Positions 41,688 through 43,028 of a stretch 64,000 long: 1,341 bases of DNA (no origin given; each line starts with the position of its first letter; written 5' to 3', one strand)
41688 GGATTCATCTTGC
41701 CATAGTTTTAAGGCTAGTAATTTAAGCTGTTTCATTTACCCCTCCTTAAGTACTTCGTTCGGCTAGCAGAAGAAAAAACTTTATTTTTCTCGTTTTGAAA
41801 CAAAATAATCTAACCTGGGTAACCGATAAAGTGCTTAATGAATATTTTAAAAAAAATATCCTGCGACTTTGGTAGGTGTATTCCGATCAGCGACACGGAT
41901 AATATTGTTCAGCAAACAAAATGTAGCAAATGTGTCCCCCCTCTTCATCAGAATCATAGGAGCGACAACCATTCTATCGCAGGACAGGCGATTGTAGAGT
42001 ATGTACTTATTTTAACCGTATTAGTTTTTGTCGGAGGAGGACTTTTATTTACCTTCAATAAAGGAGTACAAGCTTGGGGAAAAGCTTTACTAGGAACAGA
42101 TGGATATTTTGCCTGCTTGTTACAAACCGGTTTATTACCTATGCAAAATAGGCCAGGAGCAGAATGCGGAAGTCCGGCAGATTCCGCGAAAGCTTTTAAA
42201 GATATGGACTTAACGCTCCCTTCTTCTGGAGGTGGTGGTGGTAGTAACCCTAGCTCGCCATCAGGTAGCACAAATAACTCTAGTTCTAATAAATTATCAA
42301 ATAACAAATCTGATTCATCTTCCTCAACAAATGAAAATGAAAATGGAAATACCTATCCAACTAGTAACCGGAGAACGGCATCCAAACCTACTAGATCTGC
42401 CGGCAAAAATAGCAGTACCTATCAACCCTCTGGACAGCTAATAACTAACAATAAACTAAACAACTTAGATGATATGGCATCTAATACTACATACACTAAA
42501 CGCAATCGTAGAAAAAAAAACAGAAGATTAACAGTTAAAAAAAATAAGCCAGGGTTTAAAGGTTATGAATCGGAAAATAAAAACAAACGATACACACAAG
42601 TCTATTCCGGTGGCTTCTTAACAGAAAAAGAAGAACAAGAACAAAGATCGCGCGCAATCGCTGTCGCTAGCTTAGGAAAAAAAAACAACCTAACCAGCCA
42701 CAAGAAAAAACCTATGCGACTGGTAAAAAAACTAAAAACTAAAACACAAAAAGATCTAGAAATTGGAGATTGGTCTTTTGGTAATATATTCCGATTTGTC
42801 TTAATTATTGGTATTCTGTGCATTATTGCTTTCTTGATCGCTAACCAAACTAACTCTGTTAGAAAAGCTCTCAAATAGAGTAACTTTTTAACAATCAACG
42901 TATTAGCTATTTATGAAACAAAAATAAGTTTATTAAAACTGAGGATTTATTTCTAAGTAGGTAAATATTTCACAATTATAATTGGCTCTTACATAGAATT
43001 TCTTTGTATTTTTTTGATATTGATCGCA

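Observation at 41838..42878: Divergent from flp: a 346-aa protein with an Flp prepilin motif behind a 49-aa four-Cys leader, a low-complexity body and a C-terminal TM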

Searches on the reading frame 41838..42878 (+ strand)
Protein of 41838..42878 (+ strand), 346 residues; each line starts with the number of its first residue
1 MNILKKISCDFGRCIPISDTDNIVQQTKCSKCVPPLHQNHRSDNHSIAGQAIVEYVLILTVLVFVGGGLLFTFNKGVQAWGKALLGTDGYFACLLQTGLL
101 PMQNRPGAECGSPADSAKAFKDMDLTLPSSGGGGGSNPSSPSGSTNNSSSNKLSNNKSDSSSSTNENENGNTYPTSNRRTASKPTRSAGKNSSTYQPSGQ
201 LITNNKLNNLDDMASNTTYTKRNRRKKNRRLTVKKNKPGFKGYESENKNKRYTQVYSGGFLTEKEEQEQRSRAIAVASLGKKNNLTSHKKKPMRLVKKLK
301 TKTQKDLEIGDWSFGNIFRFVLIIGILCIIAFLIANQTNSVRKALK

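Call 5: search_protein_families(library=pfam, proteins=[window:41838-42878:+], max_evalue=1)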
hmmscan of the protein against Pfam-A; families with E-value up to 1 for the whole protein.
window:41838-42878:+ (346 aa): 0 families

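Call 6: search_protein_families(library=ncbifam, proteins=[window:41838-42878:+], max_evalue=1)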
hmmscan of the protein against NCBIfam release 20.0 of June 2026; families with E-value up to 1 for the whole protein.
window:41838-42878:+ (346 aa): 0 families

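Call 7: find_homologous_proteins(query=window:41838-42878:+, max_evalue=0.01)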
Query window:41838-42878:+ (346 aa): 10 proteins with E <= 0.01 among 4118 candidates.
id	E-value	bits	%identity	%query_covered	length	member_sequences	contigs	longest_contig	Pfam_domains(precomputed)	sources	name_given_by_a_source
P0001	6.4e-227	770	100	100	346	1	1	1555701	-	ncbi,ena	-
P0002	3.8e-191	652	82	100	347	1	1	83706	-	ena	-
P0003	3.2e-131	455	67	93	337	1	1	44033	-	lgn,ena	-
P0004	3.4e-125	436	65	94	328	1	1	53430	-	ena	-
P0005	3.1e-80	288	46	96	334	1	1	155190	-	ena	-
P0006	1.2e-54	204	43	86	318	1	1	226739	-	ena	-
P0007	1.3e-47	181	37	88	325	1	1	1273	-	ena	-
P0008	2.0e-43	167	69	16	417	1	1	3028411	-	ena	-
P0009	2.4e-43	167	34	86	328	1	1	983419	PF12751.14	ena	-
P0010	5.1e-34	136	33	86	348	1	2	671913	-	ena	-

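Call 10: find_encoding_contigs(protein=P0009, flank=8000, max_places=2)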
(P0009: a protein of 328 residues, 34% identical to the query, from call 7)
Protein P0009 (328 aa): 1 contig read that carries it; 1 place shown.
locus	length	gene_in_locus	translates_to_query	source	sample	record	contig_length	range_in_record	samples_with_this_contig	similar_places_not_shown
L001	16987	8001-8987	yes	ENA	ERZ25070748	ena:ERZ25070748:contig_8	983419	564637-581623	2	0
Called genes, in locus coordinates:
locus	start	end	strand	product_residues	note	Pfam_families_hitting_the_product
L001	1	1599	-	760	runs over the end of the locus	PF00005:ABC_tran (faint), PF01656:CbiA, PF10609:ParA (weak), PF13614:AAA_31, PF00437:T2SSE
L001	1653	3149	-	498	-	PF04972:BON (faint), PF00263:Secretin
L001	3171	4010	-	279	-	PF08666:SAF (weak), PF16976:RcpC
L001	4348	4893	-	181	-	-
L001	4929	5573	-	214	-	-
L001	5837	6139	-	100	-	-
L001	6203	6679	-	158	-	PF01478:Peptidase_A24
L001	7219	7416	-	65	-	-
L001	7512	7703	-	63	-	PF16982:Flp1_like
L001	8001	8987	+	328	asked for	PF12751:Vac7 (faint)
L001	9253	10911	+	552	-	PF00795:CN_hydrolase, PF02540:NAD_synthase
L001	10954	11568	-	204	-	PF00929:RNase_T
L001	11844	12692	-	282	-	PF13413:HTH_25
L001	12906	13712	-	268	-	PF21545:T7SS_EccA1_N (weak), PF13371:TPR_9 (faint), PF13424:TPR_12 (faint), PF13431:TPR_17 (faint), PF21033:RMD1-3 (faint), PF12895:ANAPC3, PF13414:TPR_11 (weak), PF14559:TPR_19 (weak), +8 more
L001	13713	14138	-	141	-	PF00334:NDK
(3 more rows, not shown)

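Call 11: find_encoding_contigs(protein=P0006, flank=8000, max_places=2)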
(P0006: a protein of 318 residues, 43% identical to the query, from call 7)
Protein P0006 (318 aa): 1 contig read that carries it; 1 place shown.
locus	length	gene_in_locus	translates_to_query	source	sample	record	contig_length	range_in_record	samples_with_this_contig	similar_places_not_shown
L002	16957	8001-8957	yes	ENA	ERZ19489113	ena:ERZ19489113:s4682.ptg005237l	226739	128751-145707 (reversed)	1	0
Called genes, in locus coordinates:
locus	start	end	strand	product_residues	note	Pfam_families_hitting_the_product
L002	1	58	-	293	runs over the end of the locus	PF00482:T2SSF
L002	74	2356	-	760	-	PF00005:ABC_tran (faint), PF00142:Fer4_NifH (faint), PF01656:CbiA, PF10609:ParA (weak), PF13614:AAA_31, PF00437:T2SSE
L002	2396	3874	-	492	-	PF04972:BON (weak), PF00263:Secretin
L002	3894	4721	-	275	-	PF08666:SAF (weak), PF16976:RcpC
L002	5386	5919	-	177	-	-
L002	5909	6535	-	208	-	-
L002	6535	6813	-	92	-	-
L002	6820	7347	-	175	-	PF01478:Peptidase_A24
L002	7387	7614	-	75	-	-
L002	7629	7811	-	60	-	PF16982:Flp1_like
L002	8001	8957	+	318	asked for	-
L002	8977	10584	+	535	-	PF00795:CN_hydrolase, PF02540:NAD_synthase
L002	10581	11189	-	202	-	PF00929:RNase_T, PF16473:Rv2179c-like (faint)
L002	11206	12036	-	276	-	PF13413:HTH_25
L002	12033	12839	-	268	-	PF00515:TPR_1 (faint), PF13181:TPR_8 (faint), PF13424:TPR_12 (faint), PF12895:ANAPC3 (faint), PF13431:TPR_17 (faint), PF07719:TPR_2 (faint), PF23914:TPR_CcmH_CycH (weak), PF14559:TPR_19, +8 more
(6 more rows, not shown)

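Call 13: find_related_loci(query=A1, collection=genome_contigs, flank=10000)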
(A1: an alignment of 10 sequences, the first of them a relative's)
Query A1 (346 aa) in genome_contigs; peptide patterns used: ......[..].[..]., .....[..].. (x = any residue, [..] = any of these).
51 stretches matched a pattern; 5 encode a relative of the query (tblastn E <= 1e-3); 5 distinct loci.
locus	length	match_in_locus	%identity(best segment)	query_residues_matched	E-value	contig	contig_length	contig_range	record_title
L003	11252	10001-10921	36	49-346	2e-37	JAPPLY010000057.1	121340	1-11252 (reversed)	MAG: Bdellovibrionales bacterium isolate RHO3_bin_33 NODE_363_length_121340_cov_14.561380, whole genome shotgun sequence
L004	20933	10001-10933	40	49-346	1e-23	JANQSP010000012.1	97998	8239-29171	MAG: Bdellovibrionales bacterium isolate IP30a_bin.14 k99_258111, whole genome shotgun sequence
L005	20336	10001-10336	41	231-346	2e-17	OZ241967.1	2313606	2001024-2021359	MAG: Bdellovibrionales bacterium isolate 18183e43-9e19-4b4c-84d8-5252462bff35 genome assembly, chromosome: 1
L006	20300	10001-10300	38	238-341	8e-15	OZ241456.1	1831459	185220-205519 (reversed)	MAG: Bdellovibrionales bacterium isolate b7f951f6-ad55-4040-9540-f2673886bfab genome assembly, chromosome: 1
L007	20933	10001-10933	32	49-346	2e-29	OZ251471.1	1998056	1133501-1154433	MAG: Bdellovibrionales bacterium isolate a3915b71-a7a2-4ed1-81bf-c205b5af3125 genome assembly, chromosome: 1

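Call 24: search_protein_representatives(alignment_id=A1)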
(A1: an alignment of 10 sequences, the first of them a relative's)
Query: 10 sequences, 337 profile positions. Proteins with E-value up to 0.001 (for the whole library): 759; up to 1e-10: 581; up to 1e-30: 28. The best 150 are listed.
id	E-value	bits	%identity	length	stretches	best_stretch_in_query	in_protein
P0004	2.0e-134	464.8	-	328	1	1-337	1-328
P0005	1.6e-122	425.7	-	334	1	4-337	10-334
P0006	3.3e-113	395.1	-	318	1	16-337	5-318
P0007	5.1e-112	391.1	-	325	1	15-336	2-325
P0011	2.2e-110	385.8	-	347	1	6-337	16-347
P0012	4.7e-106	371.5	-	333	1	21-337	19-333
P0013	4.1e-80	286.2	-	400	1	28-337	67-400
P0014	4.1e-77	276.4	-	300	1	25-337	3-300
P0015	1.2e-75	271.5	-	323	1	28-337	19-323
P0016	2.4e-75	270.6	-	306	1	25-337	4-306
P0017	4.4e-75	269.7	-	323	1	23-337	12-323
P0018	1.2e-70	255.1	-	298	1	30-337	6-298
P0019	1.1e-68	248.7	-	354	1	20-337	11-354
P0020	3.6e-64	233.8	-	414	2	122-337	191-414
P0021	1.9e-60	221.6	-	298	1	28-337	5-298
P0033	1.8e-31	126.4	-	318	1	27-337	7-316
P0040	9.1e-29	117.5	-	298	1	21-335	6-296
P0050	1.0e-25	107.4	-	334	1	32-330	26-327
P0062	3.4e-24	102.4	-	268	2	28-170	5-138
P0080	6.7e-23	98.2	-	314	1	29-331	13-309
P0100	5.5e-22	95.2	-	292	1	29-335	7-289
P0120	2.2e-21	93.2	-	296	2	31-169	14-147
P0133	6.8e-21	91.6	-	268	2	250-336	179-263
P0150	2.5e-20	89.7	-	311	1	22-330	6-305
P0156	5.1e-20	88.7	-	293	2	219-336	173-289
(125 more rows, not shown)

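Call 26: list_cluster_members(proteins=[P0001, P0040, P0062, P0080, P0100, P0120, P0133, P0150, P0156, P0050])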
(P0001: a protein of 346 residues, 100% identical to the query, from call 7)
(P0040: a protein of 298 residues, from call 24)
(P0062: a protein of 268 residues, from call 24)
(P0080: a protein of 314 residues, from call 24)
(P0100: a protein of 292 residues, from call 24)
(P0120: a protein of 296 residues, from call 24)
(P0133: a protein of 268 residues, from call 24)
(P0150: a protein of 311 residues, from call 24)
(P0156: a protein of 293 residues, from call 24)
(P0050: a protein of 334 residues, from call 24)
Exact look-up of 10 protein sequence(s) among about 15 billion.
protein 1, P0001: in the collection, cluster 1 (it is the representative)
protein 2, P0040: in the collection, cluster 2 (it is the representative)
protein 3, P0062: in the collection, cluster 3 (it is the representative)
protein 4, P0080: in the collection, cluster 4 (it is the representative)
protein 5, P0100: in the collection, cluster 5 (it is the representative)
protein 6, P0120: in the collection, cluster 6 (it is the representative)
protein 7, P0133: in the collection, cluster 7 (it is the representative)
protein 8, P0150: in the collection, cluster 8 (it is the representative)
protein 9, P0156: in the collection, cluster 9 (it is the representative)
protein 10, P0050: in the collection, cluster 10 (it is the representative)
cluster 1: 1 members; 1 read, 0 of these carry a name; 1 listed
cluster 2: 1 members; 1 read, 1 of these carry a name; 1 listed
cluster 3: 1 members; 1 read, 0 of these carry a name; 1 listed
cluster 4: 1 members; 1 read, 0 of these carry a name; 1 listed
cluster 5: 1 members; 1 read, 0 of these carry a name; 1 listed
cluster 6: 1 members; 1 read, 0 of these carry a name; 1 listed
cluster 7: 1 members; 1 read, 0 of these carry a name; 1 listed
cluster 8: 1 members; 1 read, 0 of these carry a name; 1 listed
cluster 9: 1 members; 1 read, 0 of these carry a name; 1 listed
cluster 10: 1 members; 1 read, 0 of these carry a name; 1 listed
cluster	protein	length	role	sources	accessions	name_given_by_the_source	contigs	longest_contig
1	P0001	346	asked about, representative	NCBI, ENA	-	-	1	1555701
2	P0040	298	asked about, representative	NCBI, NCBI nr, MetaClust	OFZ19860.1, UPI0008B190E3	MAG: hypothetical protein A2Z20_03655 [Bdellovibrionales bacterium RBG_16_40_8] | status=active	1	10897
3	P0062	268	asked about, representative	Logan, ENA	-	-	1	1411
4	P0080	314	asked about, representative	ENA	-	-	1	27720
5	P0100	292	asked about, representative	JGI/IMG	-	-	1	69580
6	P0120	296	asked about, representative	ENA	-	-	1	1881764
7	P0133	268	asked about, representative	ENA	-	-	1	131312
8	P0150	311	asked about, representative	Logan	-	-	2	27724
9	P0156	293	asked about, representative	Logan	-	-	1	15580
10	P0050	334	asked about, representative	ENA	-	-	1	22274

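Call 27: predict_structure(alignment_id=A1)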
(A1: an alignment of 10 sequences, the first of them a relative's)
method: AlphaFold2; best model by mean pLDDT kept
length: 346 residues; sequences in the alignment: 10
mean_pLDDT: 46.8   pTM: 0.16
mean pLDDT of the five models: 46.8, 45.5, 43.8, 43.6, 40.9
residues with pLDDT >= 90: 0; 70-90: 30; 50-70: 48; < 50: 268
segments of 3 or more residues with pLDDT < 50: 1-50, 73-95, 97-99, 101-109, 118-173, 175-196, 198-237, 239-261, 275-290, 292-312
pLDDT, mean of each block of 10 residues (from residue 1): 37 42 35 36 44 68 63 47 46 49 47 48 42 34 37 35 33 37 40 44 40 39 45 47 45 42 57 47 41 46 43 67 85 77 57
secondary structure, 60 per line:
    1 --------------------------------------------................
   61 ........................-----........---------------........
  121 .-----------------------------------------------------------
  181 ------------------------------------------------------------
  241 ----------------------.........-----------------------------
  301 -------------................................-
elements in order: H45-84 H90-97 H113-121 H263-271 H314-345

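Call 28: find_encoding_contigs(protein=P0120, flank=10000, max_places=1)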
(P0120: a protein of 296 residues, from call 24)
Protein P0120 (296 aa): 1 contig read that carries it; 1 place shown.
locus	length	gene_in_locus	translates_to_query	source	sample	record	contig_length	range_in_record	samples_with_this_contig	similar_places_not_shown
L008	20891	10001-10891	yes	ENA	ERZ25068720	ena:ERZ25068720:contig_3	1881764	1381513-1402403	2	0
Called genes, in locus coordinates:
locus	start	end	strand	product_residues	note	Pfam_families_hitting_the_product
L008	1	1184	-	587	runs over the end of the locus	PF20148:DUF6531 (weak)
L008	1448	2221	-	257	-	PF00482:T2SSF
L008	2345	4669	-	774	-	PF01656:CbiA, PF02374:ArsA_ATPase (faint), PF10609:ParA, PF13614:AAA_31, PF00437:T2SSE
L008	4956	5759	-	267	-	PF04972:BON, PF00263:Secretin (weak)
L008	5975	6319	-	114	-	-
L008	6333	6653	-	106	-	-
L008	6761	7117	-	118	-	PF08666:SAF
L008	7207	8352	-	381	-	-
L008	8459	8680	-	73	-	-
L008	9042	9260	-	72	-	PF16982:Flp1_like (weak)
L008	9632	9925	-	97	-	-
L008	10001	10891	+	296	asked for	-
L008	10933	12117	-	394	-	-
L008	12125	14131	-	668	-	PF00884:Sulfatase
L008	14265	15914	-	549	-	PF01225:Mur_ligase, PF08245:Mur_ligase_M, PF02875:Mur_ligase_C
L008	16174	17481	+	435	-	PF00202:Aminotran_3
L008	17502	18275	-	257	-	PF02390:Methyltransf_4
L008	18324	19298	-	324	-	PF00072:Response_reg, PF00990:GGDEF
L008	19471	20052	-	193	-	PF00081:Sod_Fe_N, PF02777:Sod_Fe_C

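Call 29: find_encoding_contigs(protein=P0133, flank=10000, max_places=1)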
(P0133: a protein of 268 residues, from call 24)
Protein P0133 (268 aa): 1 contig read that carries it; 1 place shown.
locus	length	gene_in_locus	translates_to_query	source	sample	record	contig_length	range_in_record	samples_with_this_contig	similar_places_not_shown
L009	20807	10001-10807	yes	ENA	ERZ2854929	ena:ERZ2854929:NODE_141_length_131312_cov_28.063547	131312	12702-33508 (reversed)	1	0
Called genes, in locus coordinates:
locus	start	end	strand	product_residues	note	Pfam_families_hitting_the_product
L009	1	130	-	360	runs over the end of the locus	PF00437:T2SSE, PF25199:nSTAND_NTPase5 (faint), PF00004:AAA (faint)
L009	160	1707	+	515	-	PF10150:RNase_E_G, PF20833:RNase_E_G_Thio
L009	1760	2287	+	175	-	PF00829:Ribosomal_L21p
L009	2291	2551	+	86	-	PF01016:Ribosomal_L27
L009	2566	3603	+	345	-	PF01018:GTP1_OBG, PF01926:MMR_HSR1, PF02421:FeoB_N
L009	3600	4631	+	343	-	PF01467:CTP_transf_like, PF02410:RsfS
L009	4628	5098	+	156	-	PF02590:SPOUT_MTase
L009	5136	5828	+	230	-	-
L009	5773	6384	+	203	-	PF03548:LolA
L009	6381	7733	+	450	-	PF00919:UPF0004, PF04055:Radical_SAM, PF01938:TRAM (weak), PF18693:TRAM_2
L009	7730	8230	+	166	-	-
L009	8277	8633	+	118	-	-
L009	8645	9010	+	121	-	-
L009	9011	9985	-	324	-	PF12895:ANAPC3 (faint), PF13176:TPR_7 (faint), PF13428:TPR_14 (faint), PF00515:TPR_1 (faint), PF07719:TPR_2 (faint), PF13174:TPR_6 (faint), PF13432:TPR_16, PF14559:TPR_19 (weak), +4 more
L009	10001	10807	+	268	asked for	-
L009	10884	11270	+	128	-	PF09969:DUF2203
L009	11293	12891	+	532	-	PF00795:CN_hydrolase, PF02540:NAD_synthase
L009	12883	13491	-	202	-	PF00929:RNase_T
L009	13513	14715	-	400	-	-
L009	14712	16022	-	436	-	PF13231:PMT_2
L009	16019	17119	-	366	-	PF12844:HTH_19 (weak), PF13413:HTH_25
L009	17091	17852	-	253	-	PF13424:TPR_12 (faint), PF07719:TPR_2 (faint), PF13174:TPR_6 (faint), PF13414:TPR_11, PF13432:TPR_16, PF00515:TPR_1 (weak), PF13431:TPR_17 (weak), PF14559:TPR_19 (weak), +4 more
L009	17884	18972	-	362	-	PF01938:TRAM (weak), PF05958:tRNA_U5-meth_tr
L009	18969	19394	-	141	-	PF00334:NDK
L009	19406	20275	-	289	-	PF02629:CoA_binding, PF13607:Succ_CoA_lig, PF00549:Ligase_CoA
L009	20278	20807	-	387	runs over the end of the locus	PF08442:ATP-grasp_2, PF13549:ATP-grasp_5 (weak), PF24948:Citrate_synth_N, PF00549:Ligase_CoA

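Call 30: find_encoding_contigs(protein=P0100, flank=10000, max_places=1)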
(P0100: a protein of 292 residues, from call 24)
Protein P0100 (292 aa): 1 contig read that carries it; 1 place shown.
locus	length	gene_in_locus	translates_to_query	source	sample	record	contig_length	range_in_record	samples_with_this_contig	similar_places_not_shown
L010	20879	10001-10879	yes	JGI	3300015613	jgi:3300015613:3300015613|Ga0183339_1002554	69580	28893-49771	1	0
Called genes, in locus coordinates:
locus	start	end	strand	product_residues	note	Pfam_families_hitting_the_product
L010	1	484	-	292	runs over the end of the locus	PF00482:T2SSF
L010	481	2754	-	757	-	PF01656:CbiA, PF06564:CBP_BcsQ (weak), PF10609:ParA (weak), PF13614:AAA_31, PF10662:PduV-EutP (faint), PF00437:T2SSE, PF27713:UCP018868 (faint)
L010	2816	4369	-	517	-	PF04972:BON (faint), PF00263:Secretin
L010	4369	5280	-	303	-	PF08666:SAF, PF16976:RcpC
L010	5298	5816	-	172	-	-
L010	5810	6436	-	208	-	-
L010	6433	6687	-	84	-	-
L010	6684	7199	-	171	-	PF01478:Peptidase_A24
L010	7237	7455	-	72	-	-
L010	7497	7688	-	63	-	PF16982:Flp1_like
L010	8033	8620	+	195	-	-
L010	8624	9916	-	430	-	PF13428:TPR_14 (faint), PF14561:TPR_20 (faint), PF24575:TPR_Slam (faint), PF14559:TPR_19 (faint), PF07719:TPR_2 (faint), PF13432:TPR_16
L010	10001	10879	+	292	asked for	-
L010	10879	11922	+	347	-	PF08668:HDOD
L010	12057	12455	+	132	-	PF09969:DUF2203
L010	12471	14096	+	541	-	PF00795:CN_hydrolase, PF02540:NAD_synthase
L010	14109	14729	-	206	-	PF00929:RNase_T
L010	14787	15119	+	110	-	PF00111:Fer2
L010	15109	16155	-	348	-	PF13439:Glyco_transf_4, PF13579:Glyco_trans_4_4 (weak), PF20706:GT4-conflict, PF00534:Glycos_transf_1, PF13692:Glyco_trans_1_4, PF13524:Glyco_trans_1_2 (faint)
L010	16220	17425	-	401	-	-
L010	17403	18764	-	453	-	PF13231:PMT_2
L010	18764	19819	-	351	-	PF12844:HTH_19, PF13413:HTH_25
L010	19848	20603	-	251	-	PF12895:ANAPC3 (faint), PF13414:TPR_11 (weak), PF13432:TPR_16, PF00515:TPR_1 (weak), PF13424:TPR_12 (weak), PF14559:TPR_19 (weak), PF13431:TPR_17 (weak), PF07719:TPR_2 (weak), +7 more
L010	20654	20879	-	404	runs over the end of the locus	PF01938:TRAM, PF05958:tRNA_U5-meth_tr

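Call 31: find_encoding_contigs(protein=P0080, flank=10000, max_places=1)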
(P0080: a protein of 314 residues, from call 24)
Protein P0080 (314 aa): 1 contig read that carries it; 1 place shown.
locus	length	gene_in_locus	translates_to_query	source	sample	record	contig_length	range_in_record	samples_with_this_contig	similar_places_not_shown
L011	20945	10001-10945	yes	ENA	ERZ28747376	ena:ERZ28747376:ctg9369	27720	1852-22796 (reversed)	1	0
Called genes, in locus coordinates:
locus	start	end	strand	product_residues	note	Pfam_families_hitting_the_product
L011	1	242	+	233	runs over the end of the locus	-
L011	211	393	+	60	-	-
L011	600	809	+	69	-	-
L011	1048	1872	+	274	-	-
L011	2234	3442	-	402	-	PF00361:Proton_antipo_M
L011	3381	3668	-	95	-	-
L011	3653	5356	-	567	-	PF00361:Proton_antipo_M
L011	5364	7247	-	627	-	PF00662:Proton_antipo_N, PF00361:Proton_antipo_M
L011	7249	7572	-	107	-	PF00420:Oxidored_q2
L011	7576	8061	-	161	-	PF00499:Oxidored_q3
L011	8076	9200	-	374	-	PF00146:NADHdh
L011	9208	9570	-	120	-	PF00507:Oxidored_q4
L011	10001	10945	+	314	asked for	-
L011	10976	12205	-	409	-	PF00266:Aminotran_5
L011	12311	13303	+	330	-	PF06144:DNA_pol3_delta, PF21694:DNA_pol3_delta_C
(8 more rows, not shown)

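Call 32: find_encoding_contigs(protein=P0033, flank=10000, max_places=1)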
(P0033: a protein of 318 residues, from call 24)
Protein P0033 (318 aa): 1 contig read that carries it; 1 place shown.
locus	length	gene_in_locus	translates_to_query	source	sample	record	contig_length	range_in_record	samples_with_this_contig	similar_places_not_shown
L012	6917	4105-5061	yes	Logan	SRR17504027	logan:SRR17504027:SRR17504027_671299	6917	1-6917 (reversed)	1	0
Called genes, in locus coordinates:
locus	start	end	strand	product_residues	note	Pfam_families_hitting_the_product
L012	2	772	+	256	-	?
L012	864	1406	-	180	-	-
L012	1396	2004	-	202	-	-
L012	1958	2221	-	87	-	-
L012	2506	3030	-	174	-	PF01478:Peptidase_A24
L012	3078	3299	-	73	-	-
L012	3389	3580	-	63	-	PF16982:Flp1_like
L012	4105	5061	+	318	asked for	-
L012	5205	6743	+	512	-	PF00795:CN_hydrolase, PF02540:NAD_synthase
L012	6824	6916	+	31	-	?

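Call 40: search_protein_families(library=pfam, alignment_id=A2, max_evalue=0.01)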
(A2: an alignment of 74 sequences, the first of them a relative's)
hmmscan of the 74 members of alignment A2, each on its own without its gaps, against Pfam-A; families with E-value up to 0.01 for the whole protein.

A. member 1, P0001 (346 aa): 0 families

B. families by the number of members that match (of 74 scanned): 9 families
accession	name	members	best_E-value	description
PF04021.17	Class_IIIsignal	9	1.5e-05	Class III signal peptide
PF16982.10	Flp1_like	5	2.1e-05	Putative Flagellin, Flp1-like, domain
PF02009.21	RIFIN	2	0.0045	Rifin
PF12751.13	Vac7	1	1.8e-05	Vacuolar segregation subunit 7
PF13203.12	DUF2201_N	1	0.00019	Putative metallopeptidase domain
PF21819.3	DUF6885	1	0.0057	Family of unknown function (DUF6885)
PF09451.16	ATG27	1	0.0065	Autophagy-related protein 27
PF02687.27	FtsX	1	0.0076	FtsX-like permease C-terminal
PF07117.17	DUF1373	1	0.0078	Protein of unknown function (DUF1373)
